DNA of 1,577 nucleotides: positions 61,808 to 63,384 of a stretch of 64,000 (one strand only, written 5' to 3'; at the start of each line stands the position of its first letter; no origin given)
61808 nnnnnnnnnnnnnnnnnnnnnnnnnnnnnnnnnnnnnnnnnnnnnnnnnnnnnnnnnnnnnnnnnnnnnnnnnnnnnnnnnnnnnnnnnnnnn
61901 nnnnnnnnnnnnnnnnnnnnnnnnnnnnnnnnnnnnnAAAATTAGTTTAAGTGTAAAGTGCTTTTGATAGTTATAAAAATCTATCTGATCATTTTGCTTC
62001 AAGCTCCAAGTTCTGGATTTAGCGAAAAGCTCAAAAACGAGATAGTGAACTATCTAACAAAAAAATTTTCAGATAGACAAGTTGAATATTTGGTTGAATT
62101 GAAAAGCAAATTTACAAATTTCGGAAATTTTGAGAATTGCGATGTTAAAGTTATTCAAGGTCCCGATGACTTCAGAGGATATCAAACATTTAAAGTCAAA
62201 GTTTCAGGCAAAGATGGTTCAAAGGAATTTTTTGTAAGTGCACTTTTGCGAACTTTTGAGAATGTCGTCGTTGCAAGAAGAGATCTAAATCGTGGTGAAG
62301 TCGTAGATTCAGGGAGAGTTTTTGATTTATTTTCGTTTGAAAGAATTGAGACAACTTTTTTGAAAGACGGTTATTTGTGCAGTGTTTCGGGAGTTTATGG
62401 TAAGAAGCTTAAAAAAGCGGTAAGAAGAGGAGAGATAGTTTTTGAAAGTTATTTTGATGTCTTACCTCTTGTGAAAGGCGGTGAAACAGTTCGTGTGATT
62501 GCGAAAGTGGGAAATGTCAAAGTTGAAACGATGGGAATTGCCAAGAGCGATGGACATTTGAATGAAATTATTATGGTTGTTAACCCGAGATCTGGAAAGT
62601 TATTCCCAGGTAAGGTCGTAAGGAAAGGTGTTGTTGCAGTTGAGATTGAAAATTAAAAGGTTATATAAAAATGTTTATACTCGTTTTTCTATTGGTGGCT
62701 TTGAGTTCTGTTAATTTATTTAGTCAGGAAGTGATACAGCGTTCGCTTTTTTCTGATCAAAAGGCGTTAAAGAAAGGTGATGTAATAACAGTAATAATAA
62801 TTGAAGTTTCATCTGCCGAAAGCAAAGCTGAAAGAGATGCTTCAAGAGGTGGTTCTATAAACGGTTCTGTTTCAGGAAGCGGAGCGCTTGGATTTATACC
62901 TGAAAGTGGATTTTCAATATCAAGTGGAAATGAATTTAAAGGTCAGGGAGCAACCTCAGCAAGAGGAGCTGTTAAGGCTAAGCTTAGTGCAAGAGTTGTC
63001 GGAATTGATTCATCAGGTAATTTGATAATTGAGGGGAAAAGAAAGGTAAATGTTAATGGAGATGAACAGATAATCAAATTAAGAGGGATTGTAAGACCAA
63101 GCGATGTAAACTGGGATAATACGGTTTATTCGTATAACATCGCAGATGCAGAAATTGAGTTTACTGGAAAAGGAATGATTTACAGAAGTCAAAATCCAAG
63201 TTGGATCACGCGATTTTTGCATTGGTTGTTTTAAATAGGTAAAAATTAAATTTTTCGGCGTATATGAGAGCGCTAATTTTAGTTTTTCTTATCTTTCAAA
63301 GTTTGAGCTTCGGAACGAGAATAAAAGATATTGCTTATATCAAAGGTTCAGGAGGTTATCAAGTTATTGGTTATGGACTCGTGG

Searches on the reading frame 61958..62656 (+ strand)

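Call 24: search_protein_families(library=pfam, max_evalue=0.00001, proteins=[window:61958-62656:+])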
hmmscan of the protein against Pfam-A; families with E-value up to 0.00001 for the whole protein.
window:61958-62656:+ (232 aa): 2 families
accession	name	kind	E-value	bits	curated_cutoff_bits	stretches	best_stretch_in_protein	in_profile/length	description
PF13144.11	ChapFlgA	-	4.4e-24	85.3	23.8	1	102-228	2-122/122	Chaperone for flagella basal body P-ring formation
PF08666.17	SAF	-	6.4e-06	27.1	21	0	102-162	2-58/63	SAF domain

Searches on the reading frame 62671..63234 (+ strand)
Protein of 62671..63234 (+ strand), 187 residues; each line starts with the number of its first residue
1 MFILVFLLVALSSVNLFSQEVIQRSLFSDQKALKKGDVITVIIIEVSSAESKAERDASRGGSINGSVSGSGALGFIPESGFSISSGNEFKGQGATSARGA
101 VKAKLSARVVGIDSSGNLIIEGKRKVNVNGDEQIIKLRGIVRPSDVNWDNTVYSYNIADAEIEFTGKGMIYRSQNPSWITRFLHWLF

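Call 24: search_protein_families(library=pfam, max_evalue=0.00001, proteins=[window:62671-63234:+])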
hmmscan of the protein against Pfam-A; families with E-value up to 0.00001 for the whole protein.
window:62671-63234:+ (187 aa): 1 family
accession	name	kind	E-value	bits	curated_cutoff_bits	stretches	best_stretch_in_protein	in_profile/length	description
PF02107.21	FlgH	-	8.3e-47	159.4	27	1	16-186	7-170/172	Flagellar L-ring protein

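Call 63: find_encoding_contigs(protein=window:62671-63234:+, flank=10000, max_places=2)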
Protein window:62671-63234:+ (187 aa): 8 contigs read that carry it; 2 places shown.
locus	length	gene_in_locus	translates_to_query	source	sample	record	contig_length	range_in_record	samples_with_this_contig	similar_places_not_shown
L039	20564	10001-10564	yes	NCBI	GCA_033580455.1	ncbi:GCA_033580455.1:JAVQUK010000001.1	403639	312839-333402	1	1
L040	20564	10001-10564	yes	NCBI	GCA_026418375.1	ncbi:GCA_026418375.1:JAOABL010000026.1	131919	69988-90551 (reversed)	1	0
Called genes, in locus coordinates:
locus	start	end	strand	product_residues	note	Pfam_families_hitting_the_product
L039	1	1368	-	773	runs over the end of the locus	PF02706:Wzz, PF09140:MipZ (faint), PF13807:GNVR, PF01656:CbiA, PF10609:ParA, PF13614:AAA_31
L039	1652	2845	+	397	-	PF13207:AAA_17 (faint), PF00004:AAA (faint), PF00448:SRP54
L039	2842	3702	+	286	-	PF01656:CbiA, PF06564:CBP_BcsQ, PF09140:MipZ, PF10609:ParA, PF13614:AAA_31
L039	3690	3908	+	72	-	-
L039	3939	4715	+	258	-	PF04542:Sigma70_r2, PF04539:Sigma70_r3 (weak), PF04545:Sigma70_r4, PF08281:Sigma70_r4_2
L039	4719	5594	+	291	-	PF08668:HDOD, PF01966:HD (weak)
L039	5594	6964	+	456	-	PF01590:GAF, PF13185:GAF_2, PF13492:GAF_3, PF00512:HisKA, PF02518:HATPase_c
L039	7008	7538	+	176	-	-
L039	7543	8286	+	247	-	PF00460:Flg_bb_rod, PF22692:LlgE_F_G_D1, PF06429:Flg_bbr_C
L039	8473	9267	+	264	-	PF00460:Flg_bb_rod, PF22692:LlgE_F_G_D1, PF06429:Flg_bbr_C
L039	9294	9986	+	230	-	PF08666:SAF (weak), PF13144:ChapFlgA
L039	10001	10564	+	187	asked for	PF02107:FlgH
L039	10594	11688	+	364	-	PF02119:FlgI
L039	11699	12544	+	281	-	PF01464:SLT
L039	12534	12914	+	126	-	PF05130:FlgN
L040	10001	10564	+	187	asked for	PF02107:FlgH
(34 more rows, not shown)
